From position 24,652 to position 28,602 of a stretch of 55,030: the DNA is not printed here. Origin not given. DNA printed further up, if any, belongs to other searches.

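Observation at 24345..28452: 1216-aa NfnB/GltD-like + NfnA/PyrK-like fusion flavoprotein and a 7Fe ferredoxin directly upstream of the fwd genes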

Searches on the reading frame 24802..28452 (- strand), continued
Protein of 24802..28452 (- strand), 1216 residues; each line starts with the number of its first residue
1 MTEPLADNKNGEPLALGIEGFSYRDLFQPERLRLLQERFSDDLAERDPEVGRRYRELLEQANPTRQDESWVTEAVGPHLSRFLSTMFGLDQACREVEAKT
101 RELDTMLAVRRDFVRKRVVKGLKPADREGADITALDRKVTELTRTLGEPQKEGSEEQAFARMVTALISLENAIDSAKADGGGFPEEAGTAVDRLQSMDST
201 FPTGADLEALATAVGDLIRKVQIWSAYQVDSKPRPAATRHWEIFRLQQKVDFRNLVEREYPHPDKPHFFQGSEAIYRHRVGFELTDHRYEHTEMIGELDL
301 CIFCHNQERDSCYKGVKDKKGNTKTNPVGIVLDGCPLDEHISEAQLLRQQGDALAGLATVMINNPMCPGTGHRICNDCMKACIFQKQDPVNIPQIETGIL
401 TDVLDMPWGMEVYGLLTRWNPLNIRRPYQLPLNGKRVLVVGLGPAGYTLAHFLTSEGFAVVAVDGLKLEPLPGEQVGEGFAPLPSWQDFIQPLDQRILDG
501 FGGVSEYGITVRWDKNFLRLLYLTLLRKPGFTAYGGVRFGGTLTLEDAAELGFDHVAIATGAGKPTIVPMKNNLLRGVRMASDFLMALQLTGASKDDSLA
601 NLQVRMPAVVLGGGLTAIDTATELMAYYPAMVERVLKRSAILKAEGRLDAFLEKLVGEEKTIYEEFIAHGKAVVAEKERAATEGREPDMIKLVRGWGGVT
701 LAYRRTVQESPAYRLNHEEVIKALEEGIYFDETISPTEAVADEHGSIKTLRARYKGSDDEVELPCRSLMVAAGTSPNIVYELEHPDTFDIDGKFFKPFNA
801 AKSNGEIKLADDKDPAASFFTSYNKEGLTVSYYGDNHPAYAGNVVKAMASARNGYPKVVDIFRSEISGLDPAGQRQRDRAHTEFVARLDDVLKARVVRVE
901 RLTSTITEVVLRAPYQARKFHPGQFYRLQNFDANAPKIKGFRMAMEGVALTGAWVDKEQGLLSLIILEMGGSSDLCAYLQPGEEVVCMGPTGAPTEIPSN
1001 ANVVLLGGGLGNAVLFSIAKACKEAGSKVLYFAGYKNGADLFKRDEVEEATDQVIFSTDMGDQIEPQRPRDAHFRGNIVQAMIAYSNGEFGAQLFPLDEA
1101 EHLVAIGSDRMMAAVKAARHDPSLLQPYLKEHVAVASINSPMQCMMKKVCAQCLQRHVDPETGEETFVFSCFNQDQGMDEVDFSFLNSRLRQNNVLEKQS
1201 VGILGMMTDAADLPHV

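Call 10: find_homologous_proteins(query=window:24802-28452:-, max_evalue=1e-10)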
Query window:24802-28452:- (1216 aa): 7985 proteins with E <= 1e-10 among 8000 candidates; the best 120 are listed.
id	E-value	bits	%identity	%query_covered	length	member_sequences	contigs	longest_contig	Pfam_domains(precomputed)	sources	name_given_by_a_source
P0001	0.0e+0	2773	99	100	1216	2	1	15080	PF27156.1,PF07992.21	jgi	jgi:NADPH-dependent glutamate synthase beta subunit-like oxidoreductase/NAD(P)H-flavin reductase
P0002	0.0e+0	2303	82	100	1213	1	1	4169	PF27156.1,PF07992.21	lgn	-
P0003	0.0e+0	2250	80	100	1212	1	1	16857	PF27156.1,PF07992.21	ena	-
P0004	0.0e+0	2158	76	100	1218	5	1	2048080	PF27156.1,PF07992.21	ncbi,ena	-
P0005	0.0e+0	2133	74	100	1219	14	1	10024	PF14691.12,PF27156.1,PF07992.21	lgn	-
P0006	0.0e+0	2099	74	100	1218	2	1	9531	PF27156.1,PF07992.21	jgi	-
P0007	0.0e+0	2043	72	100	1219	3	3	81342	PF07992.21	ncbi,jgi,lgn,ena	-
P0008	0.0e+0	1669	63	99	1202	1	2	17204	PF27156.1,PF07992.21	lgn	-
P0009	0.0e+0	1669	62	99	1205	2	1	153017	PF27156.1,PF07992.21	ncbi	-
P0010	0.0e+0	1659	62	98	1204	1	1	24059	PF27156.1,PF07992.21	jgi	jgi:NADPH-dependent glutamate synthase beta subunit-like oxidoreductase/NAD(P)H-flavin reductase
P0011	0.0e+0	1648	62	100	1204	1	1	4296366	PF27156.1,PF07992.21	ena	-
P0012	0.0e+0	1635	60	99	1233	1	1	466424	PF27156.1,PF07992.21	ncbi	-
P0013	0.0e+0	1634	61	99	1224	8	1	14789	PF27156.1,PF07992.21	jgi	-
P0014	0.0e+0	1633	61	99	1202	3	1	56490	PF27156.1,PF07992.21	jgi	jgi:NADPH-dependent glutamate synthase beta subunit-like oxidoreductase/NAD(P)H-flavin reductase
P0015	0.0e+0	1616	61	99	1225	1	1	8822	PF27156.1,PF07992.21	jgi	jgi:NADPH-dependent glutamate synthase beta subunit-like oxidoreductase/NAD(P)H-flavin reductase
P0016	0.0e+0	1612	59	100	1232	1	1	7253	PF27156.1,PF07992.21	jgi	jgi:NADPH-dependent glutamate synthase beta subunit-like oxidoreductase/NAD(P)H-flavin reductase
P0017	0.0e+0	1604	60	99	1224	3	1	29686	PF27156.1,PF07992.21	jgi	jgi:NADPH-dependent glutamate synthase beta subunit-like oxidoreductase/NAD(P)H-flavin reductase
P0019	0.0e+0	1587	60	99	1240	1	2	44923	PF27156.1,PF07992.21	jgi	jgi:NADPH-dependent glutamate synthase beta subunit-like oxidoreductase/NAD(P)H-flavin reductase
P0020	0.0e+0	1583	60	98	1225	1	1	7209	PF27156.1,PF07992.21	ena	-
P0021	0.0e+0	1561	59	99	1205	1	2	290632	PF27156.1,PF07992.21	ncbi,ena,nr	ncbi:MAG: pyridine nucleotide-disulfide oxidoreductase [Planctomycetes bacterium]|nr:pyridine nucleo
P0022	0.0e+0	1559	59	99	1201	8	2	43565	PF27156.1,PF07992.21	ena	-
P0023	0.0e+0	1548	59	99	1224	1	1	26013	PF27156.1,PF07992.21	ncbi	-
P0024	0.0e+0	1523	58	99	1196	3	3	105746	PF27156.1,PF07992.21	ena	-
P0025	0.0e+0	1515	57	98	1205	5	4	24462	PF27156.1,PF07992.21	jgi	jgi:NADPH-dependent glutamate synthase beta subunit-like oxidoreductase/NAD(P)H-flavin reductase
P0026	0.0e+0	1451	55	99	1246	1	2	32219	PF27156.1,PF07992.21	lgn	-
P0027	0.0e+0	1444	56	99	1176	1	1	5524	PF27156.1,PF07992.21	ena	-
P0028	0.0e+0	1442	57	99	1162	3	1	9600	PF27156.1,PF07992.21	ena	-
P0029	0.0e+0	1437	55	99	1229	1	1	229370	PF27156.1,PF07992.21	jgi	jgi:NADPH-dependent glutamate synthase beta subunit-like oxidoreductase/NAD(P)H-flavin reductase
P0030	0.0e+0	1433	56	99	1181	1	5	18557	PF27156.1,PF07992.21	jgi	jgi:NADPH-dependent glutamate synthase beta subunit-like oxidoreductase/NAD(P)H-flavin reductase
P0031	0.0e+0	1430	55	99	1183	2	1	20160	PF27156.1,PF07992.21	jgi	jgi:NADPH-dependent glutamate synthase beta subunit-like oxidoreductase/NAD(P)H-flavin reductase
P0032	0.0e+0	1430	55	97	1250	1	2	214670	PF27156.1,PF07992.21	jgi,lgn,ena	jgi:NADPH-dependent glutamate synthase beta subunit-like oxidoreductase/NAD(P)H-flavin reductase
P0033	0.0e+0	1425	56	99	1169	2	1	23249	PF27156.1,PF07992.21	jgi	-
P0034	0.0e+0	1424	56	99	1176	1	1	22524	PF27156.1,PF07992.21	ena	-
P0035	0.0e+0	1424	55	100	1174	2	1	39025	PF27156.1,PF07992.21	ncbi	-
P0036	0.0e+0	1423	55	99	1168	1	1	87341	PF27156.1,PF07992.21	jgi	jgi:NAD(P)H-flavin reductase/NADPH-dependent glutamate synthase beta subunit-like oxidoreductase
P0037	0.0e+0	1423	54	98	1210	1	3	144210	PF27156.1,PF07992.21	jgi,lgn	jgi:NADPH-dependent glutamate synthase beta subunit-like oxidoreductase/NAD(P)H-flavin reductase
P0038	0.0e+0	1422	54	98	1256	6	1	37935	PF27156.1,PF07992.21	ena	-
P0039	0.0e+0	1422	54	98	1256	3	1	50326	PF27156.1,PF07992.21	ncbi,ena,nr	ncbi:MAG TPA: FAD-dependent oxidoreductase [Pyrinomonadaceae bacterium]|nr:FAD-dependent oxidoreduct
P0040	0.0e+0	1421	56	99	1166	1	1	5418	PF27156.1,PF07992.21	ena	-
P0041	0.0e+0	1421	55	98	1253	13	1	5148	PF27156.1,PF07992.21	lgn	-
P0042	0.0e+0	1420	55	99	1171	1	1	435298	PF27156.1,PF07992.21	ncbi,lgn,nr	ncbi:MAG TPA: FAD-dependent oxidoreductase [Vicinamibacterales bacterium]|nr:FAD-dependent oxidoredu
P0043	0.0e+0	1420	56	99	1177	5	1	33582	PF27156.1,PF07992.21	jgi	jgi:NAD(P)H-flavin reductase/NADPH-dependent glutamate synthase beta subunit-like oxidoreductase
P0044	0.0e+0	1420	55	99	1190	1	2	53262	PF27156.1,PF07992.21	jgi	jgi:NADPH-dependent glutamate synthase beta subunit-like oxidoreductase/NAD(P)H-flavin reductase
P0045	0.0e+0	1419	56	99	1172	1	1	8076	PF27156.1,PF07992.21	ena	-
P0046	0.0e+0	1419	55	100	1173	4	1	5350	PF27156.1,PF07992.21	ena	-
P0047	0.0e+0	1418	55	100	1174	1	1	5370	PF27156.1,PF07992.21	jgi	jgi:NADPH-dependent glutamate synthase beta subunit-like oxidoreductase/NAD(P)H-flavin reductase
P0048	0.0e+0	1418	54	99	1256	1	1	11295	PF27156.1,PF07992.21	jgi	jgi:NADPH-dependent glutamate synthase beta subunit-like oxidoreductase/NAD(P)H-flavin reductase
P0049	0.0e+0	1418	54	99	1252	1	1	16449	PF27156.1,PF07992.21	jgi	jgi:NADPH-dependent glutamate synthase beta subunit-like oxidoreductase/NAD(P)H-flavin reductase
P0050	0.0e+0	1418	56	99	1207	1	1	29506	PF27156.1,PF07992.21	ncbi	-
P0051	0.0e+0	1417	55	99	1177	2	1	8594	PF27156.1,PF07992.21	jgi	-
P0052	0.0e+0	1417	56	98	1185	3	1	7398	PF27156.1,PF07992.21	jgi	jgi:NADPH-dependent glutamate synthase beta subunit-like oxidoreductase/NAD(P)H-flavin reductase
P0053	0.0e+0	1417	55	99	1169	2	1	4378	PF27156.1,PF07992.21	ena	-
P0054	0.0e+0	1417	56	99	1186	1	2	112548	PF27156.1,PF07992.21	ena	-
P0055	0.0e+0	1417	55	99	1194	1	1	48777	PF27156.1,PF07992.21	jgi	jgi:NAD(P)H-flavin reductase/NADPH-dependent glutamate synthase beta subunit-like oxidoreductase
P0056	0.0e+0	1417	54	100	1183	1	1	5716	PF27156.1,PF07992.21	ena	-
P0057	0.0e+0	1417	55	100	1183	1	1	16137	PF27156.1,PF07992.21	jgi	jgi:NADPH-dependent glutamate synthase beta subunit-like oxidoreductase/NAD(P)H-flavin reductase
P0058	0.0e+0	1417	55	99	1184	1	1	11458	PF27156.1,PF07992.21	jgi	jgi:NAD(P)H-flavin reductase/NADPH-dependent glutamate synthase beta subunit-like oxidoreductase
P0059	0.0e+0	1417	55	99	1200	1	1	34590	PF27156.1,PF07992.21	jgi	jgi:NADPH-dependent glutamate synthase beta subunit-like oxidoreductase/NAD(P)H-flavin reductase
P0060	0.0e+0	1417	54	98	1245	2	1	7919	PF27156.1,PF07992.21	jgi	jgi:NADPH-dependent glutamate synthase beta subunit-like oxidoreductase/NAD(P)H-flavin reductase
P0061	0.0e+0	1416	55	99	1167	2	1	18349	PF27156.1,PF07992.21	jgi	jgi:NAD(P)H-flavin reductase/NADPH-dependent glutamate synthase beta subunit-like oxidoreductase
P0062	0.0e+0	1416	55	99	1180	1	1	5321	PF27156.1,PF07992.21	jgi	jgi:NAD(P)H-flavin reductase/NADPH-dependent glutamate synthase beta subunit-like oxidoreductase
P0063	0.0e+0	1416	54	99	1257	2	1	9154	PF27156.1,PF07992.21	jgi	jgi:NADPH-dependent glutamate synthase beta subunit-like oxidoreductase/NAD(P)H-flavin reductase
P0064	0.0e+0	1416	55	100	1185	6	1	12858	PF27156.1,PF07992.21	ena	-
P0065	0.0e+0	1416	56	99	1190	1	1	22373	PF27156.1,PF07992.21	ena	-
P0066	0.0e+0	1416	54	97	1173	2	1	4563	PF27156.1,PF07992.21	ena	-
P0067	0.0e+0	1415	55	97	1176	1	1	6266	PF27156.1,PF07992.21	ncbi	-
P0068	0.0e+0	1415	55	100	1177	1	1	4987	PF27156.1,PF07992.21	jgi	-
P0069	0.0e+0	1415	55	99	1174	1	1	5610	PF27156.1,PF07992.21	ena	-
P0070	0.0e+0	1415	55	99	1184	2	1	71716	PF27156.1,PF07992.21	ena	-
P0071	0.0e+0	1414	56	99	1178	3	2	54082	PF27156.1,PF07992.21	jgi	jgi:NAD(P)H-flavin reductase/NADPH-dependent glutamate synthase beta subunit-like oxidoreductase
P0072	0.0e+0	1414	55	98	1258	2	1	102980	PF27156.1,PF07992.21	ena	-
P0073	0.0e+0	1414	55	100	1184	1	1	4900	PF27156.1,PF07992.21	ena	-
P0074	0.0e+0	1414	55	99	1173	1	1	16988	PF27156.1,PF07992.21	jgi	jgi:NADPH-dependent glutamate synthase beta subunit-like oxidoreductase/NAD(P)H-flavin reductase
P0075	0.0e+0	1413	55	99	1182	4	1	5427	PF27156.1,PF07992.21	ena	-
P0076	0.0e+0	1413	55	99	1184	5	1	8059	PF27156.1,PF07992.21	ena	-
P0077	0.0e+0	1413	55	99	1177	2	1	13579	PF27156.1,PF07992.21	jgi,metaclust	metaclust:\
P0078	0.0e+0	1413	56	97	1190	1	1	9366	PF27156.1,PF07992.21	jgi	jgi:NAD(P)H-flavin reductase/NADPH-dependent glutamate synthase beta subunit-like oxidoreductase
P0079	0.0e+0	1413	55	99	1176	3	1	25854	PF27156.1,PF07992.21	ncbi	ncbi:MAG: FAD-dependent oxidoreductase [Vicinamibacterales bacterium]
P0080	0.0e+0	1412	55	99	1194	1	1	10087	PF27156.1,PF07992.21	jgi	jgi:NADPH-dependent glutamate synthase beta subunit-like oxidoreductase/NAD(P)H-flavin reductase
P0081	0.0e+0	1412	55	100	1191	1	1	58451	PF27156.1,PF07992.21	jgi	jgi:NADPH-dependent glutamate synthase beta subunit-like oxidoreductase/NAD(P)H-flavin reductase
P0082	0.0e+0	1412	55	99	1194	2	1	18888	PF27156.1,PF07992.21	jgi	jgi:NADPH-dependent glutamate synthase beta subunit-like oxidoreductase/NAD(P)H-flavin reductase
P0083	0.0e+0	1412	54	98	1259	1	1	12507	PF27156.1,PF07992.21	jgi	jgi:NADPH-dependent glutamate synthase beta subunit-like oxidoreductase/NAD(P)H-flavin reductase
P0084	0.0e+0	1412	55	99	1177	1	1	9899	PF27156.1,PF07992.21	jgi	-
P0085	0.0e+0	1412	54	98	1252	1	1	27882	PF27156.1,PF07992.21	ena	-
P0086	0.0e+0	1412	54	99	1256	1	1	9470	PF27156.1,PF07992.21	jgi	jgi:NADPH-dependent glutamate synthase beta subunit-like oxidoreductase/NAD(P)H-flavin reductase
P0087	0.0e+0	1412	55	99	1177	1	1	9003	PF27156.1,PF07992.21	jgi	-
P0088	0.0e+0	1411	55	99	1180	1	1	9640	PF27156.1,PF07992.21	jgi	jgi:NAD(P)H-flavin reductase/NADPH-dependent glutamate synthase beta subunit-like oxidoreductase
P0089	0.0e+0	1411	55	99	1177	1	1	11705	PF27156.1,PF07992.21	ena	-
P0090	0.0e+0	1411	54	97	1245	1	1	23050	PF27156.1,PF07992.21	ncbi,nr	ncbi:MAG TPA: FAD-dependent oxidoreductase, partial [Pyrinomonadaceae bacterium]|nr:FAD-dependent ox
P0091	0.0e+0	1411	55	99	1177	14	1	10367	PF27156.1,PF07992.21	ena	-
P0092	0.0e+0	1411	55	99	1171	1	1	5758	PF27156.1,PF07992.21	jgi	jgi:NADPH-dependent glutamate synthase beta subunit-like oxidoreductase/NAD(P)H-flavin reductase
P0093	0.0e+0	1410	55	99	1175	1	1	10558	PF27156.1,PF07992.21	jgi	jgi:NADPH-dependent glutamate synthase beta subunit-like oxidoreductase/NAD(P)H-flavin reductase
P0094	0.0e+0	1410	55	99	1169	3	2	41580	PF27156.1,PF07992.21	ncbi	-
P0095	0.0e+0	1409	55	99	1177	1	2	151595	PF27156.1,PF07992.21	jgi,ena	-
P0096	0.0e+0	1409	54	99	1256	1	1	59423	PF27156.1,PF07992.21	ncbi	ncbi:MAG TPA: FAD-dependent oxidoreductase [Pyrinomonadaceae bacterium]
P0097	0.0e+0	1409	54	99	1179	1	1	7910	PF27156.1,PF07992.21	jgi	jgi:NADPH-dependent glutamate synthase beta subunit-like oxidoreductase/NAD(P)H-flavin reductase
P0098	0.0e+0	1409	55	99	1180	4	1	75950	PF27156.1,PF07992.21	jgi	jgi:NADPH-dependent glutamate synthase beta subunit-like oxidoreductase/NAD(P)H-flavin reductase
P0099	0.0e+0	1409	54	98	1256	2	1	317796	PF27156.1,PF07992.21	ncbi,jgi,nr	ncbi:MAG: hypothetical protein QOE46_3018 [Acidobacteriota bacterium]|jgi:NADPH-dependent glutamate 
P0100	0.0e+0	1409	55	99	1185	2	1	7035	PF27156.1,PF07992.21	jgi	jgi:NADPH-dependent glutamate synthase beta subunit-like oxidoreductase/NAD(P)H-flavin reductase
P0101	0.0e+0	1408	56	99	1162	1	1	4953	PF27156.1,PF07992.21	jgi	jgi:NAD(P)H-flavin reductase/NADPH-dependent glutamate synthase beta subunit-like oxidoreductase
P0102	0.0e+0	1408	56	97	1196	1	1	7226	PF27156.1,PF07992.21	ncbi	-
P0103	0.0e+0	1408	55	99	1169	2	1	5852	PF27156.1,PF07992.21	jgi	jgi:NAD(P)H-flavin reductase/NADPH-dependent glutamate synthase beta subunit-like oxidoreductase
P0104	0.0e+0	1408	54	99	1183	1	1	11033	PF27156.1,PF07992.21,PF01494.26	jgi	jgi:NADPH-dependent glutamate synthase beta subunit-like oxidoreductase/NAD(P)H-flavin reductase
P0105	0.0e+0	1408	55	99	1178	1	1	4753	PF27156.1,PF07992.21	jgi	jgi:NADPH-dependent glutamate synthase beta subunit-like oxidoreductase/NAD(P)H-flavin reductase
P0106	0.0e+0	1408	54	98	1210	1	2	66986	PF27156.1,PF07992.21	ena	-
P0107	0.0e+0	1408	56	97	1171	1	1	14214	PF27156.1,PF07992.21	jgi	jgi:NADPH-dependent glutamate synthase beta subunit-like oxidoreductase/NAD(P)H-flavin reductase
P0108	0.0e+0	1408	55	99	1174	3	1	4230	PF27156.1,PF07992.21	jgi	jgi:NAD(P)H-flavin reductase/NADPH-dependent glutamate synthase beta subunit-like oxidoreductase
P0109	0.0e+0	1408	55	99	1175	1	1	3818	PF27156.1,PF07992.21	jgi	jgi:NADPH-dependent glutamate synthase beta subunit-like oxidoreductase/NAD(P)H-flavin reductase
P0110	0.0e+0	1407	56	97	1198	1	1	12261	PF27156.1,PF07992.21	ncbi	-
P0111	0.0e+0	1407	55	99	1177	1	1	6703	PF27156.1,PF07992.21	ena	-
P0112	0.0e+0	1407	54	99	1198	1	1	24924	PF27156.1,PF07992.21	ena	-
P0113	0.0e+0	1407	55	99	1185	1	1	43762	PF27156.1,PF07992.21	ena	-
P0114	0.0e+0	1407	55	99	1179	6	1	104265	PF27156.1,PF07992.21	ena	-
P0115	0.0e+0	1407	55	100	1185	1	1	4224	PF27156.1,PF07992.21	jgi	jgi:NADPH-dependent glutamate synthase beta subunit-like oxidoreductase/NAD(P)H-flavin reductase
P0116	0.0e+0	1407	54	99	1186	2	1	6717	PF27156.1,PF07992.21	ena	-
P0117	0.0e+0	1407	54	97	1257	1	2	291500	PF27156.1,PF07992.21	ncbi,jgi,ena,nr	ncbi:MAG TPA: FAD-dependent oxidoreductase [Pyrinomonadaceae bacterium]|nr:FAD-dependent oxidoreduct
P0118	0.0e+0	1407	54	100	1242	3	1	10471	PF27156.1,PF07992.21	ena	-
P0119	0.0e+0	1407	55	99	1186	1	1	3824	PF27156.1,PF07992.21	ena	-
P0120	0.0e+0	1407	53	99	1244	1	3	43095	PF27156.1,PF07992.21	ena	-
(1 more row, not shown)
